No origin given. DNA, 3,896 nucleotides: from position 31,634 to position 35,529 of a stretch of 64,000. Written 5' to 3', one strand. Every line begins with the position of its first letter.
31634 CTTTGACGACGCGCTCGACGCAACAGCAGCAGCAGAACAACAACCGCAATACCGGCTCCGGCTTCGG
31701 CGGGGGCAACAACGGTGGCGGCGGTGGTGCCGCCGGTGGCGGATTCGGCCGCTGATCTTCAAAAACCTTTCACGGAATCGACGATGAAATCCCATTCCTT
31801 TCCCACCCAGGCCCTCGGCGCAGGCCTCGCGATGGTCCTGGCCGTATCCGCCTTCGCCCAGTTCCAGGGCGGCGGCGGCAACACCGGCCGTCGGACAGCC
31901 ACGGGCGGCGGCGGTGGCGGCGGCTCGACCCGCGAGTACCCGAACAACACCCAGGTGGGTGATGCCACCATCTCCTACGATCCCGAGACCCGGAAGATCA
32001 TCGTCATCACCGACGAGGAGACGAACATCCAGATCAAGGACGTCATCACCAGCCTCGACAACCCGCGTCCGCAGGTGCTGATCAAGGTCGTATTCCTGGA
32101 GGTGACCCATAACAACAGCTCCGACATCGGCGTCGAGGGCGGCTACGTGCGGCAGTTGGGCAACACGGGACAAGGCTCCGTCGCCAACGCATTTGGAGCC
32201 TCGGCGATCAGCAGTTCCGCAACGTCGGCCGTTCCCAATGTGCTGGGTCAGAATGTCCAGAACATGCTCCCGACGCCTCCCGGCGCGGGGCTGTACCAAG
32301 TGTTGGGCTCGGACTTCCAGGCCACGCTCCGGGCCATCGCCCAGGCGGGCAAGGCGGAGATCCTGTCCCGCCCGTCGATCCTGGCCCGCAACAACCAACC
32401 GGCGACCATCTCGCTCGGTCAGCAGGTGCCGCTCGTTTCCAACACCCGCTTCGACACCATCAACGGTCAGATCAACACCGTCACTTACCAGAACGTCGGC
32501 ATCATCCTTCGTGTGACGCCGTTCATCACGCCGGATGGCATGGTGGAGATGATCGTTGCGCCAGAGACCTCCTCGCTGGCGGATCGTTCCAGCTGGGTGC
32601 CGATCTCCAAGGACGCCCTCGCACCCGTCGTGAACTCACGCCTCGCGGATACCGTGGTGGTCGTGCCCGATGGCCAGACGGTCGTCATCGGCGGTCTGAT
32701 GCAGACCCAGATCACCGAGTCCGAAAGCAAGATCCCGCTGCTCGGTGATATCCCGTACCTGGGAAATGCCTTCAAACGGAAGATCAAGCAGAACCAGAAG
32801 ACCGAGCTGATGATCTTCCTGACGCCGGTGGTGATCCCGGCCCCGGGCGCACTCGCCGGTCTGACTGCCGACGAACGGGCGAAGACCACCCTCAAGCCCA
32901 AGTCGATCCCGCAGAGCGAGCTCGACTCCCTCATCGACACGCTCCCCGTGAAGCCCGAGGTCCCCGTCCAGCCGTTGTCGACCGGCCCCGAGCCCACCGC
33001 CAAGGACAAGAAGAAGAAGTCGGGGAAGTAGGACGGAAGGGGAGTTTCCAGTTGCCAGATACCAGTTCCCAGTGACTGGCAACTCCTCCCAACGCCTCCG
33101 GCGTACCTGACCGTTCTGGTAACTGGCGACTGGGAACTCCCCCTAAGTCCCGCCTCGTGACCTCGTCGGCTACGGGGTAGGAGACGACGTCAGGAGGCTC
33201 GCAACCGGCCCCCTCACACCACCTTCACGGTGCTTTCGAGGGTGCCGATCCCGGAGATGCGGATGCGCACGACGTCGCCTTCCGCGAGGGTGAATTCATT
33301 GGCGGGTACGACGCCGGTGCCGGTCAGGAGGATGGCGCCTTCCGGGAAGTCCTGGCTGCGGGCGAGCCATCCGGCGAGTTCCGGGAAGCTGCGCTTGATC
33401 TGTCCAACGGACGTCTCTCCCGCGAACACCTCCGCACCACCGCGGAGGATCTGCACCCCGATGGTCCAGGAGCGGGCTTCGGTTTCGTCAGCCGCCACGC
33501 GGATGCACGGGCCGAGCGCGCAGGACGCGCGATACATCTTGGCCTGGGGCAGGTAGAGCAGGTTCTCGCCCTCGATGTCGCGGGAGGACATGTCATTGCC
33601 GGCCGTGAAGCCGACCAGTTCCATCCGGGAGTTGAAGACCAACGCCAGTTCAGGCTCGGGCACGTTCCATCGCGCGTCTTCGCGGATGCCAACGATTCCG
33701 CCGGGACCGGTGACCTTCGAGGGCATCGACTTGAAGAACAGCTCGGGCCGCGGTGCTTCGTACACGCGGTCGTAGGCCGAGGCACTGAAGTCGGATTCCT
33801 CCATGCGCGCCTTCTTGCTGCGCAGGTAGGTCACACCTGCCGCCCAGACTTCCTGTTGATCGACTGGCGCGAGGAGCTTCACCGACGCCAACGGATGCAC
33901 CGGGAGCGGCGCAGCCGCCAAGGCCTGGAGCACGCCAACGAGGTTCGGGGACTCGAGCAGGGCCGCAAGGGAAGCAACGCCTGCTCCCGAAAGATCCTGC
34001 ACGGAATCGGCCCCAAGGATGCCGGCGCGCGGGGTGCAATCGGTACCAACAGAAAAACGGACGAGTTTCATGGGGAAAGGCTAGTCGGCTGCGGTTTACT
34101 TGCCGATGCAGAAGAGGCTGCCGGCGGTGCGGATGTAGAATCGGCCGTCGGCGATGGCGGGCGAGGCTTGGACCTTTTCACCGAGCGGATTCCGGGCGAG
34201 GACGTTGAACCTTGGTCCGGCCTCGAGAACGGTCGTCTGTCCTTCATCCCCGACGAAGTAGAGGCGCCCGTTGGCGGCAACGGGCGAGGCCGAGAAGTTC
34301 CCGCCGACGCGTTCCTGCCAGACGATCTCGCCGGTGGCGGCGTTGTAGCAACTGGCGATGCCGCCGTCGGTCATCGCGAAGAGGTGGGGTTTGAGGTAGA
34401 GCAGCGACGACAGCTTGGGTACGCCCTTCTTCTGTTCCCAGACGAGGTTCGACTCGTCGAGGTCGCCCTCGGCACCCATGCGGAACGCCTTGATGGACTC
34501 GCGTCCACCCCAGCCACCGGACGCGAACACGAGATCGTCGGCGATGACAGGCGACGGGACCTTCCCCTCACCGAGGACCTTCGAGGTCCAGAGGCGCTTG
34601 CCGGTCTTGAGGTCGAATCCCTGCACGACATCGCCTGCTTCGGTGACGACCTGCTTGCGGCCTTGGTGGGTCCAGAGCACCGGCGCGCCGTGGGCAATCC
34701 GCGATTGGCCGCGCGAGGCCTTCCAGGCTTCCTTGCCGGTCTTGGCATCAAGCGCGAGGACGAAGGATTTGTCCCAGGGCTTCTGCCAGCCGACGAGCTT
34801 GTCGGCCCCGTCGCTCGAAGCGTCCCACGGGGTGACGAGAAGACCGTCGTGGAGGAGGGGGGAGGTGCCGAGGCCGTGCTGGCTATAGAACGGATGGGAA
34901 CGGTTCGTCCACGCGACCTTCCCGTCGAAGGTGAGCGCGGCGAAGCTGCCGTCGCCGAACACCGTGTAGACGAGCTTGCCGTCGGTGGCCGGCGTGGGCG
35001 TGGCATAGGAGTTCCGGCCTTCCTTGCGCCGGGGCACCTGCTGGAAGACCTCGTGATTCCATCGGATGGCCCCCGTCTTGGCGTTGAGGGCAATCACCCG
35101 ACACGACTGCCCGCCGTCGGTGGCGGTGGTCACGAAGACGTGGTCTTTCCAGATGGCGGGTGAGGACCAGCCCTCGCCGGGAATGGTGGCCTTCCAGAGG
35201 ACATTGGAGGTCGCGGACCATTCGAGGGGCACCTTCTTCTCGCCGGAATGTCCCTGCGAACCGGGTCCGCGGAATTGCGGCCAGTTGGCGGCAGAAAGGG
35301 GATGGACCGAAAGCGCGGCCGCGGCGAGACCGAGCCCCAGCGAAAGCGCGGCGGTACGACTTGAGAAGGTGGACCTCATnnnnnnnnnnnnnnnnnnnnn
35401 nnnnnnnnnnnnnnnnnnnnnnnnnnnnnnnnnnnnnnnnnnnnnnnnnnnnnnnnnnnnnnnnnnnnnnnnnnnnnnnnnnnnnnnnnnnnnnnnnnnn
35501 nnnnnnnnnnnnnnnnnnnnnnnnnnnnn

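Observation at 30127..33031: Secretin split into two genes, with the break inside an N domain and a new signal peptide on the second half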

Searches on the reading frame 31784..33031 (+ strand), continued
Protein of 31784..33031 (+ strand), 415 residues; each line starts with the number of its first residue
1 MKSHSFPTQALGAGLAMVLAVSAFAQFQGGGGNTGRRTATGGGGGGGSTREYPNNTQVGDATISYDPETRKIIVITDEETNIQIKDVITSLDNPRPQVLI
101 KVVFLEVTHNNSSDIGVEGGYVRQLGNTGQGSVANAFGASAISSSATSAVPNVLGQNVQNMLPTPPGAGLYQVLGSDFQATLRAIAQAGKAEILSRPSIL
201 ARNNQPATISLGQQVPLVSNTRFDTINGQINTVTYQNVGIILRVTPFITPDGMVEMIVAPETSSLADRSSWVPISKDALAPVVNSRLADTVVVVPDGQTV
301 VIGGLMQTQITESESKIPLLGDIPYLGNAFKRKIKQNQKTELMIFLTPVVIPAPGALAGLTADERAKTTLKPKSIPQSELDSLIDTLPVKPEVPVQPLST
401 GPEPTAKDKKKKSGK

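Call 68: find_encoding_contigs(protein=P0313, flank=6000, max_places=3)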
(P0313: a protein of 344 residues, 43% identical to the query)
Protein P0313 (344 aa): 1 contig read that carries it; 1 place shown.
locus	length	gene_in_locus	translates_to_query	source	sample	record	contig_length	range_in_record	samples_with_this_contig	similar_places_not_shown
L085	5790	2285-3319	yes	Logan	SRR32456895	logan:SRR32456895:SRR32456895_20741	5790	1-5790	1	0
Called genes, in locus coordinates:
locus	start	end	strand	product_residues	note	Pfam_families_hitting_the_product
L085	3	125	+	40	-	?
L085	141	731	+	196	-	-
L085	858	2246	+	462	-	PF21305:type_II_gspD_N0, PF03958:Secretin_N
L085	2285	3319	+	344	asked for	PF03958:Secretin_N (weak), PF00263:Secretin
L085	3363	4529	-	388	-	PF00365:PFK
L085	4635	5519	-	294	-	PF00892:EamA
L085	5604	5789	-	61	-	?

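Call 73: search_protein_families(library=ncbifam, proteins=[window:31784-33028:+, P0289], max_evalue=0.001)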
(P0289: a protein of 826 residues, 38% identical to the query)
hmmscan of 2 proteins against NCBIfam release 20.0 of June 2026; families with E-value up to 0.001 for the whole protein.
window:31784-33028:+ (415 aa): 8 families
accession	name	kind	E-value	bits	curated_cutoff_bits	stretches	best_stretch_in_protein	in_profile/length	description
TIGR02517.1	type_II_gspD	equivalog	9.2e-72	242.4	351.35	1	37-360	271-599/600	type II secretion system secretin GspD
TIGR02515.1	IV_pilus_PilQ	subfamily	1.2e-51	176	284.35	1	62-351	136-427/428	type IV pilus secretin PilQ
TIGR02519.1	pilus_MshL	equivalog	2.8e-48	164.4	250.2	1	66-351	4-290/290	pilus (MSHA type) biogenesis protein MshL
TIGR02516.1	type_III_yscC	equivalog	6.8e-34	117.2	238.45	1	51-351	189-461/463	type III secretion system outer membrane ring subunit SctC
NF042912.1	Amuc_1098_fam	equivalog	9.9e-24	83.4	750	1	263-355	708-800/805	Amuc_1098 family type IV pilus outer membrane protein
NF011873.0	PRK15346.1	equivalog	3e-23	82.3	524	1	176-340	327-483/499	EscC/YscC/HrcC family type III secretion system outer membrane ring protein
NF010083.0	PRK13568.1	equivalog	1.3e-22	80.2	554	1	66-352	157-418/419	DNA uptake porin HofQ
NF007851.2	PRK10560.1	exception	9.7e-18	64.2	598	1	63-352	146-410/412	DNA uptake porin HofQ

P0289 (826 aa): 9 families
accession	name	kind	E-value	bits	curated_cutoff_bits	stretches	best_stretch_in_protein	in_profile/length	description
TIGR02517.1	type_II_gspD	equivalog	1.9e-132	442.8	351.35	1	88-753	1-594/600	type II secretion system secretin GspD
TIGR02515.1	IV_pilus_PilQ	subfamily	5.8e-70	236.4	284.35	3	465-748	128-426/428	type IV pilus secretin PilQ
TIGR02519.1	pilus_MshL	equivalog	2.6e-46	157.9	250.2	1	481-748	6-289/290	pilus (MSHA type) biogenesis protein MshL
TIGR02516.1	type_III_yscC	equivalog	1.2e-43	149.3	238.45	2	465-748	190-460/463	type III secretion system outer membrane ring subunit SctC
NF010083.0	PRK13568.1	equivalog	4.9e-41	140.9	554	2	467-748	145-416/419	DNA uptake porin HofQ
NF007851.2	PRK10560.1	exception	1.1e-31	110.1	598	1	476-748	146-408/412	DNA uptake porin HofQ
NF042912.1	Amuc_1098_fam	equivalog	3.6e-24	84.8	750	2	635-748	662-795/805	Amuc_1098 family type IV pilus outer membrane protein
NF011873.0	PRK15346.1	equivalog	6.1e-24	84.6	524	1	457-744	220-488/499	EscC/YscC/HrcC family type III secretion system outer membrane ring protein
TIGR02520.1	pilus_B_mal_scr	equivalog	1.1e-16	60.4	287.65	1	407-710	173-479/513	PilN family type IVB pilus formation outer membrane protein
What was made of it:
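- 32060..33031 (+): Pore-forming secretin domain of ORF B (first strand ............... at 32066-32110; Pfam Secretin at 32333-32836) and a basic C-terminal tail. TIGR02517 positions 271-599, 242.4 bits (call 73).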

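Call 74: search_solved_structures(query=window:31784-33028:+, max_evalue=0.00001)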
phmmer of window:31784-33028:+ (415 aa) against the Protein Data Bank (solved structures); distinct sequences matched with E-value up to 0.00001: 22.
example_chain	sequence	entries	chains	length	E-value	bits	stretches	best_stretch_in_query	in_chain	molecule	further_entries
5wln_G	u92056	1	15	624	2.7e-34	122.2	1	44-362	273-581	Type II secretion system protein D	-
6i1x_A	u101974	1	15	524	4.3e-34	121.5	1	43-364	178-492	Type II secretion system protein D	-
5wq7_A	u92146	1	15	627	1.1e-33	120.2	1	48-363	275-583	Putative type II secretion system protein D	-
6hcg_A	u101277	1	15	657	1.4e-33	119.9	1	67-354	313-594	Type II secretion system protein D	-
5w68_A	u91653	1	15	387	1.9e-31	112.8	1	66-360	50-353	Putative type II secretion protein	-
6i1y_A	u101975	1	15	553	3.2e-31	112.1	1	167-361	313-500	General secretion pathway protein GspD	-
5zdh_A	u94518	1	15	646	8.6e-31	110.7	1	68-403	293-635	Type II secretion system protein D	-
6w6m_A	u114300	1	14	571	1.2e-30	110.2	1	61-351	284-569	Type IV pilus secretin PilQ family protein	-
9k8v_A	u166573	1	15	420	8.8e-30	107.4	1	53-361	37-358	General secretion pathway protein D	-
5wq8_A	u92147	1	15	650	3.2e-29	105.5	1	53-361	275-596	Type II secretion system protein D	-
5wq9_A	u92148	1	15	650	2.2e-28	102.7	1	53-361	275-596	Type II secretion system protein D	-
4av2_A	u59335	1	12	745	6.2e-25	91.4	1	57-354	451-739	TYPE IV PILUS BIOGENESIS AND COMPETENCE PROTEIN PILQ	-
9sh1_A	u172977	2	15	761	7.5e-25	91.1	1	55-350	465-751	Type IV pilus biogenesis and competence protein PilQ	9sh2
9x0w_A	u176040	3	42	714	1.1e-24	90.6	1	57-351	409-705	Fimbrial assembly protein PilQ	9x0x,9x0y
6ve2_A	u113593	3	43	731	1.2e-24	90.4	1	57-351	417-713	Fimbrial assembly protein PilQ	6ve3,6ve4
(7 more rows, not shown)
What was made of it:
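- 31961..32059 (+): B-head half-domain: β2-β3-α2 (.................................). Aligns to the N3/secretin junction of solved GspDs (call 74).
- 32060..33031 (+): Best solved relatives are the T2SS secretins XcpQ, ExeD, GspD and PulD (call 74).
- On T2SS secretin GspD: The closest solved relatives are 15-mer GspDs (call 74).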

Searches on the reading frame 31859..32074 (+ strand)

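Call 25: search_protein_families(library=pfam, proteins=[window:31859-32074:+], max_evalue=1)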
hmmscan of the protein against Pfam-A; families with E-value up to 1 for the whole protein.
seq(72 aa): 3 families
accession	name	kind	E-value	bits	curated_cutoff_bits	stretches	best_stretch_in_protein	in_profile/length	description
PF03958.22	Secretin_N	-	0.0011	19.5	28.2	1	22-72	25-69/69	Bacterial type II/III secretion system short domain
PF21828.1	DUF6888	-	0.1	12.9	27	1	39-60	28-49/55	Domain of unknown function (DUF6888)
PF05236.20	TAF4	-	0.18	11.9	33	1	14-69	195-250/262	Transcription initiation factor TFIID component TAF4 family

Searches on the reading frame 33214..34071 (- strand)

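Call 6: search_protein_families(library=pfam, proteins=[window:33214-34071:-], max_evalue=0.01)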
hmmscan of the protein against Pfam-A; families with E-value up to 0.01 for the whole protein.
window:33214-34071:- (285 aa): 2 families
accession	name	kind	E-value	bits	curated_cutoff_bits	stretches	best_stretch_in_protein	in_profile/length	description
PF01557.24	FAA_hydrolase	-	7.4e-20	72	23.9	1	104-282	26-213/214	Fumarylacetoacetate (FAA) hydrolase C-terminal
PF10370.14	Rv2993c-like_N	-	0.00035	21.8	21.3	1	1-69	1-50/50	Rv2993c-like, N-terminal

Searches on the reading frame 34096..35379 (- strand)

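Call 6: search_protein_families(library=pfam, proteins=[window:34096-35379:-], max_evalue=0.01)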
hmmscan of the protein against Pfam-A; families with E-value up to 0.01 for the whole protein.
window:34096-35379:- (427 aa): 3 families
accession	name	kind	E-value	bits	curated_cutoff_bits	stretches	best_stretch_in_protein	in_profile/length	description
PF13360.13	PQQ_2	-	1.8e-28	100.2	27.6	3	128-317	29-196/233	Outer membrane protein assembly factor BamB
PF13570.13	Beta-prop_ACSF4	-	6.3e-14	52.5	133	1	58-160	123-211/329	Beta-alanine-activating enzyme, beta-propeller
PF01011.28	PQQ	-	1.4e-07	31.1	26.7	0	72-114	51-88/595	Glucose/ethanol/alcohol dehydrogenase, beta-propeller domain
